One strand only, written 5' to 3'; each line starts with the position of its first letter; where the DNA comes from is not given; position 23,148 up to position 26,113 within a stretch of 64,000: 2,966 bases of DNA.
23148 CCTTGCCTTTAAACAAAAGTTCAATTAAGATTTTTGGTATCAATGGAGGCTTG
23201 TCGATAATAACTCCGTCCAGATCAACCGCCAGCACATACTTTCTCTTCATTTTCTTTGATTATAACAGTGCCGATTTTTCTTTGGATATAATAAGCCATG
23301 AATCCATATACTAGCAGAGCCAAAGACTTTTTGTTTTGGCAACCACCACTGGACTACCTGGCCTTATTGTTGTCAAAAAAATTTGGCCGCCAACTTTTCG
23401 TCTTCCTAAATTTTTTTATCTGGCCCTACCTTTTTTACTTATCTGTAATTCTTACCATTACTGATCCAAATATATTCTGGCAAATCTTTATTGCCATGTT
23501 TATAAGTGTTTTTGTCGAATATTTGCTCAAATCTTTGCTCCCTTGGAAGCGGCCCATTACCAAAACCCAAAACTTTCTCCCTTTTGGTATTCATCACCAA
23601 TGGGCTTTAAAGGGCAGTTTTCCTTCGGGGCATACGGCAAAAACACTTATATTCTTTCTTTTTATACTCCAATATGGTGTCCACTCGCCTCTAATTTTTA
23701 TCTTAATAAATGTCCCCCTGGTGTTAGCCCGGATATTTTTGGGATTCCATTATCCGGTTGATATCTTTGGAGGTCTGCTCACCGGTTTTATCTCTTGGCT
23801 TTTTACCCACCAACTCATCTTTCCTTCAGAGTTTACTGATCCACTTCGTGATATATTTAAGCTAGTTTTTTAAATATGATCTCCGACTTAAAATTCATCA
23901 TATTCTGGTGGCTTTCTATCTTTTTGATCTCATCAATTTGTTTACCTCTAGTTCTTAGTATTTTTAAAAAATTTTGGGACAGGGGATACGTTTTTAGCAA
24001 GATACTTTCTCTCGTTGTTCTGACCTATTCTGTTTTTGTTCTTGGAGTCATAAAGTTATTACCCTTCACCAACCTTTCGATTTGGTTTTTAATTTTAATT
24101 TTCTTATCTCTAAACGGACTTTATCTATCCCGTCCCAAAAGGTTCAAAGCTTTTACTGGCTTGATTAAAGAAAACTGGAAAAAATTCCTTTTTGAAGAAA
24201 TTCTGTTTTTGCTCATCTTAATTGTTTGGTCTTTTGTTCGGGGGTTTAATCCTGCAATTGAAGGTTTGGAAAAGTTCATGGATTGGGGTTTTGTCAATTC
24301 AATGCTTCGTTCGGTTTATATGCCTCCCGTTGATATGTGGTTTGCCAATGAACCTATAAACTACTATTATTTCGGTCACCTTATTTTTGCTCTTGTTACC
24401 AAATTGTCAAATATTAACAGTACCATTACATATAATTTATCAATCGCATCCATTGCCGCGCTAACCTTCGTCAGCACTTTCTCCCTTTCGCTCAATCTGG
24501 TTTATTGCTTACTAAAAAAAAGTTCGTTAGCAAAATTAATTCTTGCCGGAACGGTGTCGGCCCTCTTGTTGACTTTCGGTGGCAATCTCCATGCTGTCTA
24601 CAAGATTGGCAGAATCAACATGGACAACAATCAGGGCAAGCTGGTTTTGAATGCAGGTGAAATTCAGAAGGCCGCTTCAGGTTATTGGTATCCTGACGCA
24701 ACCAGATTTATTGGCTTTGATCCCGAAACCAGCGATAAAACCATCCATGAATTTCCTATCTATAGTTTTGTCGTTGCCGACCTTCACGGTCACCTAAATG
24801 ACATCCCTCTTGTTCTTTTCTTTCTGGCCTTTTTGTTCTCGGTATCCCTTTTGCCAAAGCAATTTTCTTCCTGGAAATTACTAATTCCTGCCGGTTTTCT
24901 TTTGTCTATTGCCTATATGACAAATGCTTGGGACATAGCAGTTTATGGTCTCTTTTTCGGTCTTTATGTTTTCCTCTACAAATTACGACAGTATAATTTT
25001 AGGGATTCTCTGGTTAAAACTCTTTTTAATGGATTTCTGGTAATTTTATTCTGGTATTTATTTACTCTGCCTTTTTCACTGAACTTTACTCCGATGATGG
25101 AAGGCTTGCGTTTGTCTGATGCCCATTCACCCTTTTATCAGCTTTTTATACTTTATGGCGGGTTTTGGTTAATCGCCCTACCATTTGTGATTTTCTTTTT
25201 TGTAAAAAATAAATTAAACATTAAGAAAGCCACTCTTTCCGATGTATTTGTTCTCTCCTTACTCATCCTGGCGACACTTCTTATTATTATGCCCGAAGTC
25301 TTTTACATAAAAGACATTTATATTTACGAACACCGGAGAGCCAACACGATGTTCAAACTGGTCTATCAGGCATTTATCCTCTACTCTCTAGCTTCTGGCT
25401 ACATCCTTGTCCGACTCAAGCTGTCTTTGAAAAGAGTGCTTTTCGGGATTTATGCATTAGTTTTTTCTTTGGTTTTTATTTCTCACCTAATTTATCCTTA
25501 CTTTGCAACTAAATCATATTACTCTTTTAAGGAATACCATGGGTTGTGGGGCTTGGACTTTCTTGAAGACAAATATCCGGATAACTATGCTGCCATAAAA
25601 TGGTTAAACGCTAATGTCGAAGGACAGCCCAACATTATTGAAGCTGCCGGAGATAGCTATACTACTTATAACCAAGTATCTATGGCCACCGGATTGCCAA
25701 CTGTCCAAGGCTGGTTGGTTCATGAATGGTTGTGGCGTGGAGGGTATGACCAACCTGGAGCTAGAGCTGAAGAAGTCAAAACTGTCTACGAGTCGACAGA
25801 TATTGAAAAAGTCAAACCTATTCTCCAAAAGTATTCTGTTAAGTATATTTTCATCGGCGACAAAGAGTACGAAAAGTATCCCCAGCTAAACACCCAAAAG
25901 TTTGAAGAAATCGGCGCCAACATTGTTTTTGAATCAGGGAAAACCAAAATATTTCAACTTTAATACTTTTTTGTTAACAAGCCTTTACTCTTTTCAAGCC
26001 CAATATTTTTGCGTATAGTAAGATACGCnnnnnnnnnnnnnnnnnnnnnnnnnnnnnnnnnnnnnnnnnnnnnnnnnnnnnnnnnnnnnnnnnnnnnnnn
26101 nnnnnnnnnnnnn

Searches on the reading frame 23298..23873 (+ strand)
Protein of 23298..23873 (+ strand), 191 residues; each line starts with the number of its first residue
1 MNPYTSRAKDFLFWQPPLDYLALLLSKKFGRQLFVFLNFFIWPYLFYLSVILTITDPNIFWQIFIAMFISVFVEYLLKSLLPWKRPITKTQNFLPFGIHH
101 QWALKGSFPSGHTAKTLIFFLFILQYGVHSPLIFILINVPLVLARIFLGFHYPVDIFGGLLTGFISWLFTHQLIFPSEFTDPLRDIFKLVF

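Call 38: search_protein_families(library=pfam, proteins=[window:23298-23873:+], max_evalue=0.001)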
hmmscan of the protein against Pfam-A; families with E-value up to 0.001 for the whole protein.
window:23298-23873:+ (191 aa): 3 families
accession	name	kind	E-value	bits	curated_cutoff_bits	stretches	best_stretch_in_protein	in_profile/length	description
PF01569.27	PAP2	-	2.5e-10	40.6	27.2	1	61-175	3-126/130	PAP2 superfamily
PF14378.12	PAP2_3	-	3.5e-08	33.9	27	1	38-168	37-189/190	PAP2 superfamily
PF14360.12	PAP2_C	-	5.9e-06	27.2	27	1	110-171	8-73/74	PAP2 superfamily C-terminal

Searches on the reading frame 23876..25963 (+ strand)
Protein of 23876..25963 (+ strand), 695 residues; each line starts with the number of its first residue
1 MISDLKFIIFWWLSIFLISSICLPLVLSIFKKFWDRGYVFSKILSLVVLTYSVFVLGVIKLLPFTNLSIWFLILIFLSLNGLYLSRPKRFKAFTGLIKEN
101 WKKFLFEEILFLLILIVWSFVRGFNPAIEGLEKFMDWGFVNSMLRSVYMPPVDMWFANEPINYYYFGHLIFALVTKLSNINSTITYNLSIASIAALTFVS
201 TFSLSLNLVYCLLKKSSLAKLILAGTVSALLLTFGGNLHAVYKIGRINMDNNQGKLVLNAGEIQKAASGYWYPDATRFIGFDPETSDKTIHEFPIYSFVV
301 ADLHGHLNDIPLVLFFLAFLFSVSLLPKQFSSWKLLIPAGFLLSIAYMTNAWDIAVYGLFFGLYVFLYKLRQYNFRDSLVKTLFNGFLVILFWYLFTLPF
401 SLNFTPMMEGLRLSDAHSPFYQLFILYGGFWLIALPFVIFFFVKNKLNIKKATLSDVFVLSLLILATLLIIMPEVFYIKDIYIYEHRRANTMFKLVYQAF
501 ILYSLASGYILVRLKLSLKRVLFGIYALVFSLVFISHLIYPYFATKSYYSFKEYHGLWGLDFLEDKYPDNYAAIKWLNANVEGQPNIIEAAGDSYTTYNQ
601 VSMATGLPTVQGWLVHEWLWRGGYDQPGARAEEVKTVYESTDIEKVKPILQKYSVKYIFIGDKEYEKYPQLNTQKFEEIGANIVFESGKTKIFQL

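Call 38: search_protein_families(library=pfam, proteins=[window:23876-25963:+], max_evalue=0.001)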
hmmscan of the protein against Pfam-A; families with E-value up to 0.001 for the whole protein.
window:23876-25963:+ (695 aa): 1 family
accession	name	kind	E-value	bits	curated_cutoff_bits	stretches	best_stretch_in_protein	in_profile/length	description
PF10060.15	DUF2298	-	6.2e-96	322.7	27.8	2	48-449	1-394/488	Uncharacterized membrane protein (DUF2298)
